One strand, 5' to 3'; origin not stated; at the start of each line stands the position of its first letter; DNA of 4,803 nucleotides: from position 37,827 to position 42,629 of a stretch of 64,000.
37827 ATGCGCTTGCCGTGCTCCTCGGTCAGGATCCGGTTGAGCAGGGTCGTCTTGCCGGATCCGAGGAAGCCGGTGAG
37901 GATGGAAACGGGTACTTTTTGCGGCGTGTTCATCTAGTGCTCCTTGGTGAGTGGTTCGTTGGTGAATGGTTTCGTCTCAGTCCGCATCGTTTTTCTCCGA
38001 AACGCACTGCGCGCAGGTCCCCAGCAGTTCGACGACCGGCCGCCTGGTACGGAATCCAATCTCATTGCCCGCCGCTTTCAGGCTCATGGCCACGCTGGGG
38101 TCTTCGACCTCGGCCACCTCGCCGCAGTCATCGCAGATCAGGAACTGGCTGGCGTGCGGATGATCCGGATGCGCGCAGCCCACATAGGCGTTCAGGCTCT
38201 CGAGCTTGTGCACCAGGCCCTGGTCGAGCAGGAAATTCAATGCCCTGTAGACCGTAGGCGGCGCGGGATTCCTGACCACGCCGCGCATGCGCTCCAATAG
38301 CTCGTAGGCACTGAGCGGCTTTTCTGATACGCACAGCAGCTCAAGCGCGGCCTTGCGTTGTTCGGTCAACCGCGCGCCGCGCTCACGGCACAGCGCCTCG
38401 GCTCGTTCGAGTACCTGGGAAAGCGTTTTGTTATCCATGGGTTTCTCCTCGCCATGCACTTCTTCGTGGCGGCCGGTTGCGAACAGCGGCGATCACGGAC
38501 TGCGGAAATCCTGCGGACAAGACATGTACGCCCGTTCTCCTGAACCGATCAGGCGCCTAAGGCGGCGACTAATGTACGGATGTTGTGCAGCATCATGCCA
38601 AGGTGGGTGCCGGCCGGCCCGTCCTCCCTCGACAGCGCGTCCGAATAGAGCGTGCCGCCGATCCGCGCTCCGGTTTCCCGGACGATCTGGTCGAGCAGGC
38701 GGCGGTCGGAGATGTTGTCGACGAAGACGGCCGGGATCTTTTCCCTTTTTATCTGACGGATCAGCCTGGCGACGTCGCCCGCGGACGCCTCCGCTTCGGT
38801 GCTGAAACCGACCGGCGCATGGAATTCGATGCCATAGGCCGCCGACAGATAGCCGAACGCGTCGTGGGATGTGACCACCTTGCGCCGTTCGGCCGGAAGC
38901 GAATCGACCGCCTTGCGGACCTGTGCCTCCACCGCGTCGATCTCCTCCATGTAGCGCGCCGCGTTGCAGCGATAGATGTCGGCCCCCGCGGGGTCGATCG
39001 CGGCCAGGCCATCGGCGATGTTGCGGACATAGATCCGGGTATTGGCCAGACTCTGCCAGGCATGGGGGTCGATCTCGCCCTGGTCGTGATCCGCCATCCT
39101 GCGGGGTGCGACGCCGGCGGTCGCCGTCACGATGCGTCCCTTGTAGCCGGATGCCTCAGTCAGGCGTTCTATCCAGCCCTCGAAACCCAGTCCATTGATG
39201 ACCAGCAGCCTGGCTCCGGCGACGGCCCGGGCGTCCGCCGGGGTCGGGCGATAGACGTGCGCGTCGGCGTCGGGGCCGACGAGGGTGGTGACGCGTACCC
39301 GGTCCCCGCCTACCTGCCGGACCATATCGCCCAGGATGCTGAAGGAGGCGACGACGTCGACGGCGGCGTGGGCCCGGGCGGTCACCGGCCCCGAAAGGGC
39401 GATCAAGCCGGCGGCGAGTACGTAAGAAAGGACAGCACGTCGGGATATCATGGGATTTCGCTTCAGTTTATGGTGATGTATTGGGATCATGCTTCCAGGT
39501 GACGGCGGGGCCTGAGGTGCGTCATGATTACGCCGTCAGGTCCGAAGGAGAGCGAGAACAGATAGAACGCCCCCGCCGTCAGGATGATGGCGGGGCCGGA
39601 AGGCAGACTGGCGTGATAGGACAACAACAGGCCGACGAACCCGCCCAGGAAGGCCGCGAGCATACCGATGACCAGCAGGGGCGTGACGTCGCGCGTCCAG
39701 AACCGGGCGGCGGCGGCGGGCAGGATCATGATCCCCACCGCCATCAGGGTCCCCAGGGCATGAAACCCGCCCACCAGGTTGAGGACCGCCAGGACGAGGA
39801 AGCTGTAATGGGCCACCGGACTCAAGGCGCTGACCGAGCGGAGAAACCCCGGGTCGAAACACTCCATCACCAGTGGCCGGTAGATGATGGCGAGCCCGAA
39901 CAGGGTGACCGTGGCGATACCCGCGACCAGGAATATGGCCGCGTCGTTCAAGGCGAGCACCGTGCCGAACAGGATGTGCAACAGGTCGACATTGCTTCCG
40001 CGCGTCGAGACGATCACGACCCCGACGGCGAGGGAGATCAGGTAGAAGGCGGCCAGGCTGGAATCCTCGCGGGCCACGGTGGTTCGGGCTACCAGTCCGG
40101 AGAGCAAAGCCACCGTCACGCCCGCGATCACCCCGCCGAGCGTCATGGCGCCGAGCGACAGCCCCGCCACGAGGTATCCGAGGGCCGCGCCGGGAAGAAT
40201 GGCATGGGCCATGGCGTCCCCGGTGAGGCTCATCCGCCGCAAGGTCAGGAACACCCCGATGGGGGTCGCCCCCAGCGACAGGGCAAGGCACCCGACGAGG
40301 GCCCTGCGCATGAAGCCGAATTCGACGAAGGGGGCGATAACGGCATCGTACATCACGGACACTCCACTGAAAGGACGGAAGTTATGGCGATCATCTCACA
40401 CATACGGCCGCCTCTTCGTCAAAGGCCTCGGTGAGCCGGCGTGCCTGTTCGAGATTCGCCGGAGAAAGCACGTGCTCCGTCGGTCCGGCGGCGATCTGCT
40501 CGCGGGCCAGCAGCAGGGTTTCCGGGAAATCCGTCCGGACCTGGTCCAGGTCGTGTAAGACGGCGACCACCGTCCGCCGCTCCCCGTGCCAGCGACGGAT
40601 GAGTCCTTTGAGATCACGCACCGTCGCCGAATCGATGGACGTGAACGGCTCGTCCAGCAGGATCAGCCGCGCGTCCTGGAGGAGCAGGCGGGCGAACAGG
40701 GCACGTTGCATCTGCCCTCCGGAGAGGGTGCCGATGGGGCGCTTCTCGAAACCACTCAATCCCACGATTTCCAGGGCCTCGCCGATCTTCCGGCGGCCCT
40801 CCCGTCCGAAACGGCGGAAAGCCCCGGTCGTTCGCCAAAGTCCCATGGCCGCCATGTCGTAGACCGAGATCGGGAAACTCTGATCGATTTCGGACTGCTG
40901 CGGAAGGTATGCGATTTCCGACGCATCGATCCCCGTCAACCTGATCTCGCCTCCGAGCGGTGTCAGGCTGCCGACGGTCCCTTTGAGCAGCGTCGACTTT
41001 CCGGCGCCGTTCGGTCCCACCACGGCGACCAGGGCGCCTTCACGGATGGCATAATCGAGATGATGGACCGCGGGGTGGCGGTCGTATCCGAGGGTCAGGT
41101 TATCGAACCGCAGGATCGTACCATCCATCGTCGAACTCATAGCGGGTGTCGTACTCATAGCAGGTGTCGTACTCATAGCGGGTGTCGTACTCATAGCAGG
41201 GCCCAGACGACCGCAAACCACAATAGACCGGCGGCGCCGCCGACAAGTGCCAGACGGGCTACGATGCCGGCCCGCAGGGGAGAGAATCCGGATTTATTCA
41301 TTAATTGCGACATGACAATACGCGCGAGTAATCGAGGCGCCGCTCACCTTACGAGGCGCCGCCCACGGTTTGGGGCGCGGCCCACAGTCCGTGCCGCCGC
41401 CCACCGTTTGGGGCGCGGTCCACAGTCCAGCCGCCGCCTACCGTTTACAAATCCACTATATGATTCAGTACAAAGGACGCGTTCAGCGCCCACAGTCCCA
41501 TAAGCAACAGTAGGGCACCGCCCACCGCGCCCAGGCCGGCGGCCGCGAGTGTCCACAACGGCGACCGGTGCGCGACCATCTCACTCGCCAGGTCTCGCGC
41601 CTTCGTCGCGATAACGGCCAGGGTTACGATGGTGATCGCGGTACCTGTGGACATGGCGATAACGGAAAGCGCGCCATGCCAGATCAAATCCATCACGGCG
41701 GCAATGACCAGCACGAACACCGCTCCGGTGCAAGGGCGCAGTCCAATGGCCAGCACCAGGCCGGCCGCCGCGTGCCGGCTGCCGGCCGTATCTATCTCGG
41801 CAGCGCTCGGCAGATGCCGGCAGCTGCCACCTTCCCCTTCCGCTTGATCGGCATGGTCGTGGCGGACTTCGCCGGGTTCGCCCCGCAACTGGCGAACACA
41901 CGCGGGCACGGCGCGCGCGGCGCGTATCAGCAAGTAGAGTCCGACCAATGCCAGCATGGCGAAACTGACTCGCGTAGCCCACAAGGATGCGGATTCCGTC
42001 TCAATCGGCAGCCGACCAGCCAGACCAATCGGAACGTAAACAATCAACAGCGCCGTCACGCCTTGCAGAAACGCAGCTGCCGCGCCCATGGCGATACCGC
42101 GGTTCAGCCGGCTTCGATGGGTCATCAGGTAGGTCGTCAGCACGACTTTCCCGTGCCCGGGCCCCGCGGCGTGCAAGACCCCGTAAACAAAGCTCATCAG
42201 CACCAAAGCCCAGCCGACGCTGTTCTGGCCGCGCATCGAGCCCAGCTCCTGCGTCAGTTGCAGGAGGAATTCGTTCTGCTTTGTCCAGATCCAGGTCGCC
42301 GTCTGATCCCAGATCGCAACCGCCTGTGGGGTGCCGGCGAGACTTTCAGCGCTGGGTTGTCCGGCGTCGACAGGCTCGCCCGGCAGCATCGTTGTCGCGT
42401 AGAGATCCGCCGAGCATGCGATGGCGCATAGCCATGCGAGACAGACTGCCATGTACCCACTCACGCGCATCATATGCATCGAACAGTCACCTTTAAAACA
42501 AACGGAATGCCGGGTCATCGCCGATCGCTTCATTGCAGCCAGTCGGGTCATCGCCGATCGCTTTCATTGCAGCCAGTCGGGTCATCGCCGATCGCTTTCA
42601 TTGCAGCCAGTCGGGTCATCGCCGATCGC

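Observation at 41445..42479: NicO/RcnA-family permease as the first gene behind the Zur box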

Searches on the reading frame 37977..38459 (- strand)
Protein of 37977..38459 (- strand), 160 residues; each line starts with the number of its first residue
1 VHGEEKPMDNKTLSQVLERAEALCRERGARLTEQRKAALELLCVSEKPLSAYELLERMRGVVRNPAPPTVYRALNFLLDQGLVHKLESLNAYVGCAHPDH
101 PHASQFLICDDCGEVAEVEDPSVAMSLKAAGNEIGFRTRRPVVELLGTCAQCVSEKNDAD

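Call 3: search_protein_families(library=pfam, proteins=[window:37977-38459:-], max_evalue=0.01)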
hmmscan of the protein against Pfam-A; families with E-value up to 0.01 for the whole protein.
window:37977-38459:- (160 aa): 1 family
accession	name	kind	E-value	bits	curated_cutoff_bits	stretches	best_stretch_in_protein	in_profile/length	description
PF01475.25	FUR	-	1.3e-13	51.6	23.1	1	26-138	1-113/121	Ferric uptake regulator family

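Call 4: search_protein_families(library=ncbifam, proteins=[window:37977-38459:-], max_evalue=0.01)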
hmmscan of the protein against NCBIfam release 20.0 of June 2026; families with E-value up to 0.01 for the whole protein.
window:37977-38459:- (160 aa): 9 families
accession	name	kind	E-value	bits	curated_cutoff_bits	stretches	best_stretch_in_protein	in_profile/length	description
NF008646.0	PRK11639.1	equivalog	1.5e-39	135.4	167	1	8-154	1-148/171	zinc uptake transcriptional repressor Zur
NF051892.1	TransRegFurBacil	equivalog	2.8e-12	46.9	220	1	15-157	3-148/149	ferric iron uptake transcriptional regulator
NF051891.1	TransRegFurHelico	equivalog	2.1e-10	40.7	200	1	11-152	5-145/148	ferric iron uptake transcriptional regulator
NF047406.1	TransRegPerRTherm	equivalog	3.1e-09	37.2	200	1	30-155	5-128/130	manganese-dependent transcriptional regulator PerR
NF052545.1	TransRegPerRClab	equivalog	3.7e-08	33.4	180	1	20-154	4-136/138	transcriptional regulator PerR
NF006999.0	PRK09462.1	equivalog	4e-08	33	146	1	25-157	9-141/148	ferric iron uptake transcriptional regulator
NF045678.1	TransRegIrrA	equivalog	0.00032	20.6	150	1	19-123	8-111/138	iron response transcriptional regulator IrrA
NF045677.1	FeRespRegIrr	equivalog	0.0011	19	170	1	24-123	4-102/127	Fur family transcriptional regulator Irr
NF047462.1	FUR_perox_PerRA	exception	0.0075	16.8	200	1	16-118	4-104/142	peroxide-responsive transcriptional repressor PerRA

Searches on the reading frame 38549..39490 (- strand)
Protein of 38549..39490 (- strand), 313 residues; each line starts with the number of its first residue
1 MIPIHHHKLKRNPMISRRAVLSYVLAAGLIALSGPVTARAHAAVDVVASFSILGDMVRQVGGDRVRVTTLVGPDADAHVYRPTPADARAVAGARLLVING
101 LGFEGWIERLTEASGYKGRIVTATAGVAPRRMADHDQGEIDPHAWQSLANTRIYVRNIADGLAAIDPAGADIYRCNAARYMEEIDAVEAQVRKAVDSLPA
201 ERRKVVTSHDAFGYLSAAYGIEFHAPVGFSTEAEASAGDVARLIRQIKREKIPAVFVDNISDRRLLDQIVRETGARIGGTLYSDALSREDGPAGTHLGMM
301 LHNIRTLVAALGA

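Call 3: search_protein_families(library=pfam, proteins=[window:38549-39490:-], max_evalue=0.01)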
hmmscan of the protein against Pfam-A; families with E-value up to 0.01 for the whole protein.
window:38549-39490:- (313 aa): 1 family
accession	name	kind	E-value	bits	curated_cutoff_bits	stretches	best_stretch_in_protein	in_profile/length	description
PF01297.22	ZnuA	-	4.7e-85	285.7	29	1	46-310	1-263/263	Zinc-uptake complex component A periplasmic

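Call 4: search_protein_families(library=ncbifam, proteins=[window:38549-39490:-], max_evalue=0.01)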
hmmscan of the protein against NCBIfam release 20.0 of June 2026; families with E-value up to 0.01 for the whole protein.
window:38549-39490:- (313 aa): 8 families
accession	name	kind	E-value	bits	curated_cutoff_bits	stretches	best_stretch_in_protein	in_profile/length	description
NF040870.1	AztC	equivalog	2.1e-91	306.2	350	1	46-311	1-277/277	zinc ABC transporter substrate-binding protein AztC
NF053842.1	MnTportMntCDein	equivalog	1.4e-73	247.5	400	1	42-310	4-281/281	manganese ABC transporter substrate-binding protein MntC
TIGR03772.1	anch_rpt_subst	equivalog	6.3e-53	180.1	350.45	2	133-311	309-485/486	anchored repeat ABC transporter, substrate-binding protein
NF053703.1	Mn_SBP_EfaA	exception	1.8e-46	158.7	485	1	26-309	18-307/310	Mn/Fe ABC transporter substrate-binding lipoprotein EfaA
NF040928.1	ABC_lipo_SloC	subfamily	5.5e-43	147.2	525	1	29-308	12-299/304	metal ABC transporter substrate-binding lipoprotein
NF047355.1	ABC_bind_Mn_Staph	exception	4e-39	134.7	500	1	37-307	26-304/309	manganese ABC transporter substrate-binding lipoprotein MntC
NF033605.1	Zn_bnd_ABC_AdcA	exception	3.1e-16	59.4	700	1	133-310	145-321/517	zinc ABC transporter substrate-binding lipoprotein AdcA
NF007091.2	PRK09545.1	equivalog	3.2e-14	52.8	268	1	132-278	141-285/318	zinc ABC transporter substrate-binding protein ZnuA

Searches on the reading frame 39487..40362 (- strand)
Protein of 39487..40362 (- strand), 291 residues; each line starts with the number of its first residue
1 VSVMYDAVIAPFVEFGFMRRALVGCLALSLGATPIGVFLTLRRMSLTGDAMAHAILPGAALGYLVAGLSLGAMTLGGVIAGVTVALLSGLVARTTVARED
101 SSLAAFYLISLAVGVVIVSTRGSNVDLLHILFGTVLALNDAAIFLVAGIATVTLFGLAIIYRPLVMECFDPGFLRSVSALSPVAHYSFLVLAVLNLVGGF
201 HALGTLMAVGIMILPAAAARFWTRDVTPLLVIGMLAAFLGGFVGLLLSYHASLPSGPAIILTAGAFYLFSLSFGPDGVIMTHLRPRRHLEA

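Call 3: search_protein_families(library=pfam, proteins=[window:39487-40362:-], max_evalue=0.01)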
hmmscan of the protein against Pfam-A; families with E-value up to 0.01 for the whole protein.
window:39487-40362:- (291 aa): 1 family
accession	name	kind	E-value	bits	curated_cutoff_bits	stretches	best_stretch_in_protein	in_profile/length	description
PF00950.22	ABC-3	-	1e-46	160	20.1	1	15-273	2-257/258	ABC 3 transport family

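Call 4: search_protein_families(library=ncbifam, proteins=[window:39487-40362:-], max_evalue=0.01)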
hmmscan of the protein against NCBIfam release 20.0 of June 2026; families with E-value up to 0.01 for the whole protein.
window:39487-40362:- (291 aa): 4 families
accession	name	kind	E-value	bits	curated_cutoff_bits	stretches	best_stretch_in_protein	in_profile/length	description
NF040871.1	AztB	equivalog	1.6e-76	257.4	280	1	7-263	2-254/254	zinc ABC transporter permease AztB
NF040927.1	ABC_perm_SloB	subfamily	4.4e-39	134.9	460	1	10-276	4-266/271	metal ABC transporter permease subunit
TIGR03770.1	anch_rpt_perm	equivalog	3.3e-28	99.2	296.8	1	15-271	14-267/270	anchored repeat-type ABC transporter permease subunit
NF007089.0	PRK09543.1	equivalog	2e-16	60.4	284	1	24-272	11-256/261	zinc ABC transporter permease subunit ZnuB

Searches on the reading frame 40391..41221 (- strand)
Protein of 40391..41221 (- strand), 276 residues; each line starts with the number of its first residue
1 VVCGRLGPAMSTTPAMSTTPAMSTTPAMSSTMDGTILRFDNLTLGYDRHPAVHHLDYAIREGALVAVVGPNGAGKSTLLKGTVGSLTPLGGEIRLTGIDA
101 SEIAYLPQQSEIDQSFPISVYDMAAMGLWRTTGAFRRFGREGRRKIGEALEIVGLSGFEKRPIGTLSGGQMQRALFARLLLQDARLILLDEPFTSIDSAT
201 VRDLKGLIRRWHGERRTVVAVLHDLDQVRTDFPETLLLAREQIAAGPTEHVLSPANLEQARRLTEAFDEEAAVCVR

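Call 3: search_protein_families(library=pfam, proteins=[window:40391-41221:-], max_evalue=0.01)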
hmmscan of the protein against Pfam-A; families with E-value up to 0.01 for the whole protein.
window:40391-41221:- (276 aa): 7 families
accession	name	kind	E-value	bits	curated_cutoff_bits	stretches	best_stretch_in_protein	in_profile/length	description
PF00005.33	ABC_tran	-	3.9e-25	89.5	25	1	53-193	2-136/137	ABC transporter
PF13304.12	AAA_21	-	2.6e-06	28.2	27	1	64-80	1-17/304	AAA domain, putative AbiEii toxin, Type IV TA system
PF13555.12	AAA_29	-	0.0014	18.8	27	1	61-86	22-46/61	P-loop containing region of AAA domain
PF02463.25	SMC_N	-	0.0037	17.2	40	0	64-79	26-41/220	RecF/RecN/SMC N terminal domain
PF13558.12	SbcC_Walker_B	-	0.0041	17.8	27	0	182-208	62-88/90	SbcC/RAD50-like, Walker B motif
PF13604.12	AAA_30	-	0.0041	17.3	27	0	59-101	14-57/191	AAA domain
PF13191.12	AAA_16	-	0.0065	17.4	32.6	0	58-80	18-42/167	AAA ATPase domain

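Call 4: search_protein_families(library=ncbifam, proteins=[window:40391-41221:-], max_evalue=0.01)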
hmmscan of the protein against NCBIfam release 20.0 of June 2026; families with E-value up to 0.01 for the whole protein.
window:40391-41221:- (276 aa): 189 families (the best 25 are shown)
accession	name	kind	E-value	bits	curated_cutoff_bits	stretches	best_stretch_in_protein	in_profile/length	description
NF040873.1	AztA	equivalog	4.2e-66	222.2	220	1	45-237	1-191/191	zinc ABC transporter ATP-binding protein AztA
NF053840.1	MnTportMntADein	equivalog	4.6e-55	186.8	400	1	37-259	2-227/240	manganese ABC transporter ATP-binding protein MntA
TIGR03771.1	anch_rpt_ABC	equivalog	8.6e-41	140.1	268.8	1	59-259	3-207/223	anchored repeat-type ABC transporter ATP-binding subunit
NF011630.0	PRK15056.1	equivalog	1.8e-40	138.9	393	1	37-260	7-237/274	manganese/iron ABC transporter ATP-binding protein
NF007082.0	PRK09536.1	equivalog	1.8e-39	136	537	1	38-273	5-242/402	corrinoid ABC transporter ATPase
NF010068.0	PRK13548.1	equivalog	9.8e-38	129.7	261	1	35-260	4-239/261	heme ABC transporter ATP-binding protein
NF008409.0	PRK11231.1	equivalog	2.1e-36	125.6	375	1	36-260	2-234/255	Fe(3+) dicitrate ABC transporter ATP-binding protein FecE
TIGR03873.1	F420-0_ABC_ATP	hypoth_equivalog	1.7e-32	112.7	372.4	1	37-259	2-232/256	putative F420-0 ABC transporter ATP-binding protein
NF007863.0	PRK10575.1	equivalog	1e-31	110.2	433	1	34-259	9-243/265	Fe3+-hydroxamate ABC transporter ATP-binding protein FhuC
TIGR01189.1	ccmA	equivalog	2.3e-28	99.2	131.6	1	39-223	3-185/198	heme ABC exporter ATP-binding protein CcmA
NF007606.0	PRK10253.1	equivalog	5.3e-28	98.2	497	1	36-243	7-222/266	iron-enterobactin ABC transporter ATP-binding protein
TIGR00968.1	3a0106s01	subfamily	1.3e-27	96.9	342.75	1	41-229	5-195/237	sulfate ABC transporter ATP-binding protein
NF010061.0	PRK13538.1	equivalog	7.2e-27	94.2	195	1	35-223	4-191/211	cytochrome c biogenesis heme-transporting ATPase CcmA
NF000355.4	ribo_prot_ABC_F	equivalog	2.9e-26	92.4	380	2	17-112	294-387/499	ribosomal protection-like ABC-F family protein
TIGR02315.1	ABC_phnC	equivalog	3.2e-26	92.2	266.1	1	36-229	1-210/243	phosphonate ABC transporter ATP-binding protein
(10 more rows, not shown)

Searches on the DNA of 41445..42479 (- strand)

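Call 61: search_rna_families(sources=[L032, L038, L045, L047, L049, L053, L063, L065, L067, L069], threshold=gathering)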
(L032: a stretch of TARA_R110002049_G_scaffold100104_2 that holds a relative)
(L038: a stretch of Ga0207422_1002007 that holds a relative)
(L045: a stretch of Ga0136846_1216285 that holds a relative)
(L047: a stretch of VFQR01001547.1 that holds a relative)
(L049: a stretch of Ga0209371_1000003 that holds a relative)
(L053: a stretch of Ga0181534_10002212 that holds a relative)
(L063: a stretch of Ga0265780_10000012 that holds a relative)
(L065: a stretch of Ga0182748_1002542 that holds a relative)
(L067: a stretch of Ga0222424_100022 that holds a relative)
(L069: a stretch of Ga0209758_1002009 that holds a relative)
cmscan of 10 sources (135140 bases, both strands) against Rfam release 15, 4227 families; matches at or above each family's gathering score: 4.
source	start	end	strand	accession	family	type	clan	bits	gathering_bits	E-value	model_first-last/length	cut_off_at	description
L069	2903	3050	-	RF00518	speF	Cis-reg; leader;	-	75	37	3.7e-16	1-153/153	no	speF leader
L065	1423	1617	-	RF02347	ar45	Gene; sRNA;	-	58.7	40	7.1e-10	1-148/148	no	Alphaproteobacterial sRNA ar45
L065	1260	1414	-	RF00518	speF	Cis-reg; leader;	-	55.2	37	1.6e-10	1-153/153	no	speF leader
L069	3059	3308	-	RF02347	ar45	Gene; sRNA;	-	54.2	40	1.1e-08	1-148/148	no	Alphaproteobacterial sRNA ar45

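Call 62: search_rna_families(sources=[L071, L076, L080, L082, L089, L021, L033, L068, L030, L041], threshold=gathering)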
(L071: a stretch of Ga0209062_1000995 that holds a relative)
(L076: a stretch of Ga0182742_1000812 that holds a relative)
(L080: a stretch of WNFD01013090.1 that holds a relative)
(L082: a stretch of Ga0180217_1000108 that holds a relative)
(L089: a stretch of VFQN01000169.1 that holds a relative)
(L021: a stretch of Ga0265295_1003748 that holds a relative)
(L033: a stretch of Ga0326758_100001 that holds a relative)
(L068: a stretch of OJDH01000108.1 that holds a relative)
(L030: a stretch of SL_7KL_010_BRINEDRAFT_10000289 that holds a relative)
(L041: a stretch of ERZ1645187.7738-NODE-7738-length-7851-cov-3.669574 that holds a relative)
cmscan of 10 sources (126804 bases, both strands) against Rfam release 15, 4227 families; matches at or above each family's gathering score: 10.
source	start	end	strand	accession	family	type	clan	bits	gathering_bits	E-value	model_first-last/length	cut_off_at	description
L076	4874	5020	-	RF02347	ar45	Gene; sRNA;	-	165.2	40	4.3e-38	1-148/148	no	Alphaproteobacterial sRNA ar45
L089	5011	5157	-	RF02347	ar45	Gene; sRNA;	-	163.4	40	1.3e-37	1-148/148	no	Alphaproteobacterial sRNA ar45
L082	4884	5031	-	RF02347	ar45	Gene; sRNA;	-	157.4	40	5e-36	1-148/148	no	Alphaproteobacterial sRNA ar45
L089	4849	5002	-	RF00518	speF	Cis-reg; leader;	-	114.7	37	1.9e-27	1-153/153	no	speF leader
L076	4713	4865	-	RF00518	speF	Cis-reg; leader;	-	112.1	37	1.1e-26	1-153/153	no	speF leader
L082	4728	4874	-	RF00518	speF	Cis-reg; leader;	-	94.4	37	1.1e-21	1-153/153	no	speF leader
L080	5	151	-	RF00518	speF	Cis-reg; leader;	-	73.1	37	1.3e-15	1-153/153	no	speF leader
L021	11468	11539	-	RF00005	tRNA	Gene; tRNA;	CL00001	70.7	29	4e-13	1-71/71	no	tRNA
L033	5856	5937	+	RF00005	tRNA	Gene; tRNA;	CL00001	57.9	29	1.3e-09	1-71/71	no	tRNA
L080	160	409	-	RF02347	ar45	Gene; sRNA;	-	56.2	40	3e-09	1-148/148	no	Alphaproteobacterial sRNA ar45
